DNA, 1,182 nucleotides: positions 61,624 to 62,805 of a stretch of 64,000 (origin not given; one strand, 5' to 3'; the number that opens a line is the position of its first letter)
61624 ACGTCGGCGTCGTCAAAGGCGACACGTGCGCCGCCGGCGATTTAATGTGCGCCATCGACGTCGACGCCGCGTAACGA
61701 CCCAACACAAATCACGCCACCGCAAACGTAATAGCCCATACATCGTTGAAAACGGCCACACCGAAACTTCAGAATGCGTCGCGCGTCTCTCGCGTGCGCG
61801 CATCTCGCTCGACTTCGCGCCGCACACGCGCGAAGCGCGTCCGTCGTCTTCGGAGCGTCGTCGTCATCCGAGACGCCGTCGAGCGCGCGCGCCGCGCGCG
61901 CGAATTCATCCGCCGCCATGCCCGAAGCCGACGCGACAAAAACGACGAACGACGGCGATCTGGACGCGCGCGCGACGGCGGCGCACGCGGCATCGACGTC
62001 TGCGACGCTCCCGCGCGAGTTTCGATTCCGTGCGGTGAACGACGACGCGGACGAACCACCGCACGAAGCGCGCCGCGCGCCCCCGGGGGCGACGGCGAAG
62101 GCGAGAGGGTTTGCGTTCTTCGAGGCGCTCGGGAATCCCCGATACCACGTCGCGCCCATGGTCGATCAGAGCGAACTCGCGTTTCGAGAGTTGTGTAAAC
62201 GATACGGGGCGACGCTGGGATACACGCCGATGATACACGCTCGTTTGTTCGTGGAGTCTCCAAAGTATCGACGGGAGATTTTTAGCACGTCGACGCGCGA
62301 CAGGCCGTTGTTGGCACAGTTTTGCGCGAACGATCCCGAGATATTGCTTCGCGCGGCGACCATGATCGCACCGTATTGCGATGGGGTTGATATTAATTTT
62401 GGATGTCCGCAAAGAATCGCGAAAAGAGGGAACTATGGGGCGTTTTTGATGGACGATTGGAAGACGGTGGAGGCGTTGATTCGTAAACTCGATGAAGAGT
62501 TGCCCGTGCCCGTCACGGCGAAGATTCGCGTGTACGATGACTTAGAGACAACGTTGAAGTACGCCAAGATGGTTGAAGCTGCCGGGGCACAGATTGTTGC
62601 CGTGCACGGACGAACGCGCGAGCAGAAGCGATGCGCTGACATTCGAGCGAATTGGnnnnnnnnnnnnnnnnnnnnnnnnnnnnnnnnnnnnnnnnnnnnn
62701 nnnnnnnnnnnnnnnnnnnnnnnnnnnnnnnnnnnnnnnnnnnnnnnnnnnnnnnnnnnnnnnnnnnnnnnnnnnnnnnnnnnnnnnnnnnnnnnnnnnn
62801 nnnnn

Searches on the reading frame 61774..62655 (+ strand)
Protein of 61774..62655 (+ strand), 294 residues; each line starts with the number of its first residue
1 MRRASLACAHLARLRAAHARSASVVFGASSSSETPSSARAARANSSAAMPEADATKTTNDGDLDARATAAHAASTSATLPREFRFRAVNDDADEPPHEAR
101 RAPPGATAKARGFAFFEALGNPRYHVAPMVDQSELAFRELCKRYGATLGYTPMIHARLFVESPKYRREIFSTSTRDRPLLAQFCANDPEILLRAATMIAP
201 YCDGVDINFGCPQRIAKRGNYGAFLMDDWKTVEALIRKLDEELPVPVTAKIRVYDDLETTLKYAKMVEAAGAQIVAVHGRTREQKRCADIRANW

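Call 71: search_protein_families(library=pfam, proteins=[window:61774-62655:+], max_evalue=0.00001)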
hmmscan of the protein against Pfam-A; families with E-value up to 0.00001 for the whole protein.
window:61774-62655:+ (294 aa): 1 family
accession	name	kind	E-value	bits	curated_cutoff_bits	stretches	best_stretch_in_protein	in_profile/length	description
PF01207.24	Dus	-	1.1e-52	179.6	20.4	1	126-294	2-173/311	Dihydrouridine synthase (Dus)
